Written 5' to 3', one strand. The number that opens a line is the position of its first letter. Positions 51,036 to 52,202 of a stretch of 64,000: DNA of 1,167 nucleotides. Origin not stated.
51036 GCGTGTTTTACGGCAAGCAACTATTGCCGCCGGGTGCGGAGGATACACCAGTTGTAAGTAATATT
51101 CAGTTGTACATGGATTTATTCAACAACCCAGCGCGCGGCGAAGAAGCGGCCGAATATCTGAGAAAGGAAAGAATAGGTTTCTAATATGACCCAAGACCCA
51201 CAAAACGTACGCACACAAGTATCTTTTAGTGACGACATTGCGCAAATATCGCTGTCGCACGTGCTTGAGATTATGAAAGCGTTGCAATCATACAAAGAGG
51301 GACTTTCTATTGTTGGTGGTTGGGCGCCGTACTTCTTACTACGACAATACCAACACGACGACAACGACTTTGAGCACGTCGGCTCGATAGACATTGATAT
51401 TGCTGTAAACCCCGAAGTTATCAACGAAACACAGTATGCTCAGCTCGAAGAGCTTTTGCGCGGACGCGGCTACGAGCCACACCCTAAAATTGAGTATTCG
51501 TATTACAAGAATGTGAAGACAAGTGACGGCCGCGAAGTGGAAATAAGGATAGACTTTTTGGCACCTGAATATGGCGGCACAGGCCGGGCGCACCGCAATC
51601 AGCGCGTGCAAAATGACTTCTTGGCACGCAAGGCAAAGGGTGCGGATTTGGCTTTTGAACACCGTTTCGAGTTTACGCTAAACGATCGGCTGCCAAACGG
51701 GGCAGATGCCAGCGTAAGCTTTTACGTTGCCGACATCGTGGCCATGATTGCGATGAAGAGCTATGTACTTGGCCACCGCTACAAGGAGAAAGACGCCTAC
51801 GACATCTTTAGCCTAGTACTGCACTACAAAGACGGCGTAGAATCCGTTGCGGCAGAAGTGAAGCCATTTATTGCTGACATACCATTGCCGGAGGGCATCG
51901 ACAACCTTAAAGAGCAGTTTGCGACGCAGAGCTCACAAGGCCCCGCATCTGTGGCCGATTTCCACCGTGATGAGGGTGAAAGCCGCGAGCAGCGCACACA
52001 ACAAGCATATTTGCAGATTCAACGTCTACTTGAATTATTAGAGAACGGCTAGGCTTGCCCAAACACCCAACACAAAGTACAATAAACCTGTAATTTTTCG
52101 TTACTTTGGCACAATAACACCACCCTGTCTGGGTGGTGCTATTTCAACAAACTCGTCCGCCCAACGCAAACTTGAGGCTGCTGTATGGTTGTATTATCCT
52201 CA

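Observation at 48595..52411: Two perfect 310-bp direct repeats bracket a 3.2-kb nuclease + AbiE-like cassette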

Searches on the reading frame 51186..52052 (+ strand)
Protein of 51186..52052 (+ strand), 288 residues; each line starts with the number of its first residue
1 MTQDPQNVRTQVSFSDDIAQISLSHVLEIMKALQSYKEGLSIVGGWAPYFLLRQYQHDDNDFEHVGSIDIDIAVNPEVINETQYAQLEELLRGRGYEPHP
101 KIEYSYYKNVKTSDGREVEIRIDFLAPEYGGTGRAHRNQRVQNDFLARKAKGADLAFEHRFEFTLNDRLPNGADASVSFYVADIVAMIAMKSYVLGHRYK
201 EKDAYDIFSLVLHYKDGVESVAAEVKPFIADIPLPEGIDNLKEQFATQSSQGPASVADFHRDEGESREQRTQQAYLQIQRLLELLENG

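Call 6: search_protein_families(library=pfam, proteins=[window:51186-52052:+], max_evalue=0.01)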
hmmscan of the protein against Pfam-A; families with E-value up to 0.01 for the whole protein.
window:51186-52052:+ (288 aa): 2 families
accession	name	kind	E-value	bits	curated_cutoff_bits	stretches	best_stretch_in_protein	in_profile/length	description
PF12281.14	NTP_transf_8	-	9.1e-05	23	26.3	1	25-173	5-156/218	Nucleotidyltransferase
PF14907.12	NTP_transf_5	-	0.0043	17.1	31.2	1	69-128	96-149/249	Uncharacterised nucleotidyltransferase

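Call 8: search_protein_families(library=padloc, proteins=[window:51186-52052:+], max_evalue=0.01)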
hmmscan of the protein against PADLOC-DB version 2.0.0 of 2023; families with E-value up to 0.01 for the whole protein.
window:51186-52052:+ (288 aa): 1 family
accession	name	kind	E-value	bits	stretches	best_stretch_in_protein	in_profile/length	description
PDLC02307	AbiEii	-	0.007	14.2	0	181-248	115-177/219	AbiEii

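Call 14: find_encoding_contigs(protein=window:51186-52052:+, flank=10000, max_places=10)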
Protein window:51186-52052:+ (288 aa): 2 contigs read that carry it; 2 places shown.
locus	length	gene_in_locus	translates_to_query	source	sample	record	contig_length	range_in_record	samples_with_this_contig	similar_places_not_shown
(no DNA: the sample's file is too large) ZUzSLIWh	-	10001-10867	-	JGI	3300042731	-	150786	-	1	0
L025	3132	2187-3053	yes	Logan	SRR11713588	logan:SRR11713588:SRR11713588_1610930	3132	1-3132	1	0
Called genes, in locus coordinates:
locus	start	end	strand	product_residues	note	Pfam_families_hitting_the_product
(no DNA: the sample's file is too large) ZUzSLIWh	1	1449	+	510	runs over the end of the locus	PF02878:PGM_PMM_I, PF00408:PGM_PMM_IV (faint), PF02879:PGM_PMM_II, PF02880:PGM_PMM_III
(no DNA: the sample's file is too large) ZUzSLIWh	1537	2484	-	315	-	-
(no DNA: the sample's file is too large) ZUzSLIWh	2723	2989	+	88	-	PF00166:Cpn10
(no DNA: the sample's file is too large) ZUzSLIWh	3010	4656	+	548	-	PF00118:Cpn60_TCP1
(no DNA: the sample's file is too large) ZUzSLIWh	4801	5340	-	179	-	-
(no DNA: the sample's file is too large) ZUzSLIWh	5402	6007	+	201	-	PF10432:bact-PGI_C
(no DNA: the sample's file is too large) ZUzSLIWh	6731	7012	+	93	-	-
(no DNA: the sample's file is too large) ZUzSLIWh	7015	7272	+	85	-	PF05016:ParE_toxin (weak), PF15738:YafQ_toxin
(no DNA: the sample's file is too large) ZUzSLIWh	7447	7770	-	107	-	PF13560:HTH_31, PF12844:HTH_19, PF13443:HTH_26 (weak), PF01381:HTH_3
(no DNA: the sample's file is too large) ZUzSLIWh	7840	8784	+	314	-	PF00565:SNase, PF05901:Excalibur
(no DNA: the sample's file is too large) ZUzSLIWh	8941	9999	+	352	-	PF09952:AbiEi_2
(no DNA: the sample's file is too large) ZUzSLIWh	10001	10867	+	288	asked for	-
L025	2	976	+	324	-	?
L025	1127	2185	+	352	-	PF09952:AbiEi_2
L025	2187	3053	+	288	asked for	-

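Call 31: search_protein_families(library=ncbifam, proteins=[window:51186-52052:+], max_evalue=0.01)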
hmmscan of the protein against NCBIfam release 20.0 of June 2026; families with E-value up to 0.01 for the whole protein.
window:51186-52052:+ (288 aa): 0 families

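Call 32: find_homologous_proteins(query=window:51186-52052:+, max_evalue=0.001)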
Query window:51186-52052:+ (288 aa): 471 proteins with E <= 0.001 among 1853 candidates; the best 120 are listed.
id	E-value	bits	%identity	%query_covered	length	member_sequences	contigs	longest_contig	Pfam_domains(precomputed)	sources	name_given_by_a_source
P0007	3.6e-188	642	100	100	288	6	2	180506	-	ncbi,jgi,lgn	ncbi:MAG: hypothetical protein PVI21_03025 [Candidatus Woesebacteria bacterium]|jgi:hypothetical pro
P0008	9.2e-152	522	83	99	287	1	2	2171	-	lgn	-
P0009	3.0e-151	521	81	100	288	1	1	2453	PF12281.15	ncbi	-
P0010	3.4e-139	481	77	100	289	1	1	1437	-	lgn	-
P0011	8.7e-138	476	75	99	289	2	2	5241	-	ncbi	-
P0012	1.3e-133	463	73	99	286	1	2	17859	-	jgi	jgi:hypothetical protein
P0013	7.4e-130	450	72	100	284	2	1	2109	-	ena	-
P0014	4.8e-125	435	68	99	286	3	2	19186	-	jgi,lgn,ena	-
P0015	1.9e-123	429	66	100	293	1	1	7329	-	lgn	-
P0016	9.5e-123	427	68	99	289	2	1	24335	-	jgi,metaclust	metaclust:\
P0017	3.4e-120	419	68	99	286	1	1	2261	-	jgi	-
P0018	1.2e-118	414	66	100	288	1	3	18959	PF12281.15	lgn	-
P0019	2.8e-113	396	62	95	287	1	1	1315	-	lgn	-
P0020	4.0e-110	386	61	99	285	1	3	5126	-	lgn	-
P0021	6.8e-110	385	61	98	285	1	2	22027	-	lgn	-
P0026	1.1e-107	378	72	82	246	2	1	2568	PF12281.15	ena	-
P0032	1.8e-98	348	59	91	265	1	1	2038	PF12281.15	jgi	jgi:hypothetical protein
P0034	2.5e-91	324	53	98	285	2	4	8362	PF12281.15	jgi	jgi:hypothetical protein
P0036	1.8e-88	315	56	97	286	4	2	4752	PF12281.15,PF08843.18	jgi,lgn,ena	-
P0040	7.8e-76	273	50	100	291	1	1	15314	PF12281.15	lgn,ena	-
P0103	9.9e-62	227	39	94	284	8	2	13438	PF08843.18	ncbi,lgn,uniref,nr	ncbi:hypothetical protein HKBW3S06_00402 [Candidatus Hakubella thermalkaliphila]|uniref:Nucleotidyl 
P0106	1.4e-61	226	45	87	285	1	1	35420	PF08843.18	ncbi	-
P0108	5.1e-61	225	40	95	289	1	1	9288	PF08843.18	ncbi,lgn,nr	ncbi:hypothetical protein KKG58_02230 [Patescibacteria group bacterium]|nr:hypothetical protein [Pat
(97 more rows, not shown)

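Call 34: find_encoding_contigs(protein=P0012, flank=6000, max_places=3)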
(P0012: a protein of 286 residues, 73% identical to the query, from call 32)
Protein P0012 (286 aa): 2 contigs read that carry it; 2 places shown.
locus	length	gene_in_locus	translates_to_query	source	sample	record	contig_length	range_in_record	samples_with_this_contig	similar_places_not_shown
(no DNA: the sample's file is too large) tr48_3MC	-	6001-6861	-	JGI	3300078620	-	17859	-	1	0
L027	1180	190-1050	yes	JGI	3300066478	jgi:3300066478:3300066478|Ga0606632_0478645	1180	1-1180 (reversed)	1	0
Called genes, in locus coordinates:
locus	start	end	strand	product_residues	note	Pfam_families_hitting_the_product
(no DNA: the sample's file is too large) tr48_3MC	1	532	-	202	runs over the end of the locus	PF06114:Peptidase_M78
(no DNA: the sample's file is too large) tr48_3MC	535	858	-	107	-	PF13560:HTH_31, PF01381:HTH_3 (weak)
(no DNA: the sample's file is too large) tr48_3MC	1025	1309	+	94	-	PF13031:DUF3892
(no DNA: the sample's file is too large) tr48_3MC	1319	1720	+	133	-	-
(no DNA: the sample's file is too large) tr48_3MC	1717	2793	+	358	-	PF14386:DUF4417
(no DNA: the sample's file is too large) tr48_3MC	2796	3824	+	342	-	-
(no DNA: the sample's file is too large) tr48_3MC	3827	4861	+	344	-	-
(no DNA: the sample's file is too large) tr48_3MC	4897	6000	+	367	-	PF09952:AbiEi_2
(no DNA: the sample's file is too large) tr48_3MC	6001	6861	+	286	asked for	-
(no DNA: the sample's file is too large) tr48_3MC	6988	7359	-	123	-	-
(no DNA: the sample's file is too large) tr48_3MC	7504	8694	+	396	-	-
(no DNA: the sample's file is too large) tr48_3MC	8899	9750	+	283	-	-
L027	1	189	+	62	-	?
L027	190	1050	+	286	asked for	-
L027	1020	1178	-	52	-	?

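Call 35: find_encoding_contigs(protein=P0011, flank=6000, max_places=3)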
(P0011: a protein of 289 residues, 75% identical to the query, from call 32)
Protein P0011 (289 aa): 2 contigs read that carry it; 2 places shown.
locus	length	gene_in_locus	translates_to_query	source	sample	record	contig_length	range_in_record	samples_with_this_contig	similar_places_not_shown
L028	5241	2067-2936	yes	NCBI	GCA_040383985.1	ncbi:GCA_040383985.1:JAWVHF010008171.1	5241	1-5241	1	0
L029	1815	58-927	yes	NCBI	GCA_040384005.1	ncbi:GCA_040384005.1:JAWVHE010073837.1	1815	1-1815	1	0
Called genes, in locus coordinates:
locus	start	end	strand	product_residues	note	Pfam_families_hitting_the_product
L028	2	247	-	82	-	?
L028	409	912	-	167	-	-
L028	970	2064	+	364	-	PF09952:AbiEi_2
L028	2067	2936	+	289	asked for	-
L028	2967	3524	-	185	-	-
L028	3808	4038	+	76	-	-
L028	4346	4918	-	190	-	-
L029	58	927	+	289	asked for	-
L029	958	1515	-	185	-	-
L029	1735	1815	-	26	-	?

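Call 36: find_encoding_contigs(protein=P0008, flank=6000, max_places=4)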
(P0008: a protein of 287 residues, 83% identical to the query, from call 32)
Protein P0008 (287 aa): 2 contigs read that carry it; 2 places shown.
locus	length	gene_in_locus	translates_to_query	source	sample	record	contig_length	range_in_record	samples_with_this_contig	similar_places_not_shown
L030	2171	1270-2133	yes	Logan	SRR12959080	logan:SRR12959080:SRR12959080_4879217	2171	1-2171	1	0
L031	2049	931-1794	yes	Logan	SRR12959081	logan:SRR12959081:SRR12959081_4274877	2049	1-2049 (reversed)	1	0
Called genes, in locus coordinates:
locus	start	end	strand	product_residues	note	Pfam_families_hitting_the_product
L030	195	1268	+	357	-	PF09952:AbiEi_2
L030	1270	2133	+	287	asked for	-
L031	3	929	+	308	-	?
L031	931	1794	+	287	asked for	-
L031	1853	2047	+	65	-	?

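Call 37: find_encoding_contigs(protein=P0009, flank=6000, max_places=4)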
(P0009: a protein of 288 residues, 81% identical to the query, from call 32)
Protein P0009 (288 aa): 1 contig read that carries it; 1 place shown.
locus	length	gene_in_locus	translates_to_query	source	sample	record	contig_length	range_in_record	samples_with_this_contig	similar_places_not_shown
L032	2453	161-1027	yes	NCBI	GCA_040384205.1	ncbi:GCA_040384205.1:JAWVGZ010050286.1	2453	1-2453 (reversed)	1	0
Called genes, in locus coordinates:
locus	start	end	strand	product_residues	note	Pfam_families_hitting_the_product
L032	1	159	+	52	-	?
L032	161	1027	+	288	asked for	PF12281:NTP_transf_8 (weak)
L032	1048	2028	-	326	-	PF12704:MacB_PCD, PF02687:FtsX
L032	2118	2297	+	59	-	-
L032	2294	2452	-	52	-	?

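Call 52: search_solved_structures(query=A2, max_evalue=1, show_alignments=1)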
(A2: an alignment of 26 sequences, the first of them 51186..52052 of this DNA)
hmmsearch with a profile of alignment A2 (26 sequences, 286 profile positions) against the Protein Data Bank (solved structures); distinct sequences matched with E-value up to 1: 1.
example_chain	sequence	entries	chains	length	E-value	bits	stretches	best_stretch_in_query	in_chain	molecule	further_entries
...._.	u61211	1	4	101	0.76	12.4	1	72-146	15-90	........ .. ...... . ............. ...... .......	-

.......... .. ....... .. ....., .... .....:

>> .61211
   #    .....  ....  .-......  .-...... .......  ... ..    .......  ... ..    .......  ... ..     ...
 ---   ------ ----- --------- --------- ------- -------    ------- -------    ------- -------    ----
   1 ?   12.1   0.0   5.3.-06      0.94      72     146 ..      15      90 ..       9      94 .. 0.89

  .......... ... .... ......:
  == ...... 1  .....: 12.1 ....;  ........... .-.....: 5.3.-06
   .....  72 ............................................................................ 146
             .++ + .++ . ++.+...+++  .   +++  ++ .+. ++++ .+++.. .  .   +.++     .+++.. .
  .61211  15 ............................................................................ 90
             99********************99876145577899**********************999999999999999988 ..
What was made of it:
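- On AbiE (AbiEi/AbiEii) type IV TA: The profile search of PDB sequences found nothing (call 52).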

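Call 53: search_protein_families(library=pfam, alignment_id=A2, max_evalue=0.01)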
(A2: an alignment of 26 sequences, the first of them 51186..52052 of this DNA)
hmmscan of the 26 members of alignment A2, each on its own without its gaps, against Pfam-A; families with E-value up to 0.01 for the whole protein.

A. member 1, window:51186-52052:+ (288 aa): 2 families
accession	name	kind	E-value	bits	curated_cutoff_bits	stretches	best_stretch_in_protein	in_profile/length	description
PF12281.14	NTP_transf_8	-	9.1e-05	23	26.3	1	25-173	5-156/218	Nucleotidyltransferase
PF14907.12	NTP_transf_5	-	0.0043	17.1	31.2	1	69-128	96-149/249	Uncharacterised nucleotidyltransferase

B. families by the number of members that match (of 26 scanned): 5 families
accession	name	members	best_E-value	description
PF12281.14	NTP_transf_8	18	8.1e-07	Nucleotidyltransferase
PF08843.17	AbiEii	8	6.2e-07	Nucleotidyl transferase AbiEii toxin, Type IV TA system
PF14907.12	NTP_transf_5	2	0.00017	Uncharacterised nucleotidyltransferase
PF02636.23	Methyltransf_28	1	0.0016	Putative S-adenosyl-L-methionine-dependent methyltransferase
PF19244.4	Poly_A_pol_cat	1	0.0029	Poly(A) polymerase catalytic subunit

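Call 58: predict_structure(alignment_id=A2)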
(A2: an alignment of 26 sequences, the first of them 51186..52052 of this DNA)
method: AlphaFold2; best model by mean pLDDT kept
length: 288 residues; sequences in the alignment: 26
mean_pLDDT: 90.6   pTM: 0.89
mean pLDDT of the five models: 90.6, 89.1, 87.5, 87.4, 86.8
residues with pLDDT >= 90: 231; 70-90: 32; 50-70: 14; < 50: 11
segments of 3 or more residues with pLDDT < 50: 131-141
pLDDT, mean of each block of 10 residues (from residue 1): 69 87 98 97 97 95 94 93 93 95 92 92 86 43 69 94 98 98 98 85 96 97 97 95 96 94 94 98 89
secondary structure, 60 per line:
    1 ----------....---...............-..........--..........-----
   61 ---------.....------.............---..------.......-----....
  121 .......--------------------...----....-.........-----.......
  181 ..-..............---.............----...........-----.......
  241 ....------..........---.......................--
elements in order: H11-14 H18-32 H34-39 E40-43 H46-55 E70-74 H81-93 E105-111 E117-127 E148-150 H155-158 E160-168 E174-182 H184-197 H201-213 H218-228 H234-244 H251-260 H264-286
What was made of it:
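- On AbiE (AbiEi/AbiEii) type IV TA: The model is confident (pLDDT 90.6, call 58).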

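Call 60: fold_search(model_id=the predicted structure, library=pdb)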
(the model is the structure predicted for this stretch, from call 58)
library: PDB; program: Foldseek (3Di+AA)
matches with E <= 10: 586; with E <= 0.001: 0
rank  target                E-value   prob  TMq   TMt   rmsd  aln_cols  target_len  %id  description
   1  4wse_A                1.4e-03  0.98  0.35  0.23  13.3       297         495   13  Crystal structure of the Mimivirus polyadenylate synthase (released 2015-04-01)
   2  4wse_B                1.7e-03  0.97  0.33  0.21  13.0       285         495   15  Crystal structure of the Mimivirus polyadenylate synthase (released 2015-04-01)
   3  6jyj_C                6.0e-03  0.44  0.22  0.21  14.5       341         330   10  Crystal structure of FAM46B (TENT5B) (released 2020-03-04)
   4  3pmn_A                1.0e-02  0.96  0.22  0.21   6.0       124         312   16  ternary crystal structure of polymerase lambda variant with a GT mispair at the primer terminus with Mn2+ in the activ (released 2011-02-02)
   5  3pnc_A                1.2e-02  0.95  0.22  0.20   6.0       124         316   16  Ternary crystal structure of a polymerase lambda variant with a GT mispair at the primer terminus and sodium at cataly (released 2011-02-02)
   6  4fo6_A                1.3e-02  0.94  0.21  0.20   6.0       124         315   15  Crystal structure of the pre-catalytic ternary complex of polymerase lambda with a dATP analog opposite a templating T (released 2012-07-11)
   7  3c5f_MODEL_1_A        1.3e-02  0.92  0.21  0.19   6.2       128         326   15  Structure of a binary complex of the R517A Pol lambda mutant (released 2008-09-02)
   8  3upq_A                1.4e-02  0.93  0.22  0.21   6.0       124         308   16  Crystal structure of the pre-catalytic ternary complex of polymerase lambda with an rATP analog opposite a templating  (released 2012-05-23)
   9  9ewc_A                1.4e-02  0.92  0.23  0.22   6.0       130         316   17  DNA Polymerase Lambda I493R 528-530 NEY, TTP:At Ca2+ Ground State Ternary Complex (released 2025-07-23)
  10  9ewg_A                1.6e-02  0.95  0.23  0.21   5.7       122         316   16  DNA Polymerase Lambda I493K, TTP:At Ca2+ Ground State Ternary Complex (released 2025-07-23)
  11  4xq7                  1.6e-02  0.63  0.28  0.26  10.5       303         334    6  The crystal structure of the OAS-like domain (OLD) of human OASL (released 2015-04-22)
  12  3uq0_A                1.7e-02  0.91  0.21  0.20   6.4       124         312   16  Crystal structure of the post-catalytic product complex of polymerase lambda with an rAMP at the primer terminus. (released 2012-05-23)
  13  7m43_A                1.8e-02  0.93  0.22  0.21   5.7       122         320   15  DNA Polymerase Lambda, TTP:At Ca2+ Ground State Ternary Complex (released 2022-07-06)
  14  3uq2_A                1.9e-02  0.92  0.22  0.21   5.9       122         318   15  Crystal structure of the post-catalytic product complex of polymerase lambda with an rCMP inserted opposite a templati (released 2012-05-23)
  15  7m08_A                1.9e-02  0.89  0.21  0.20   6.3       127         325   14  Post-catalytic nicked complex of DNA Polymerase Lambda with bound 1-nt gapped SSB substrate and incoming dUMPNPP (released 2022-03-16)
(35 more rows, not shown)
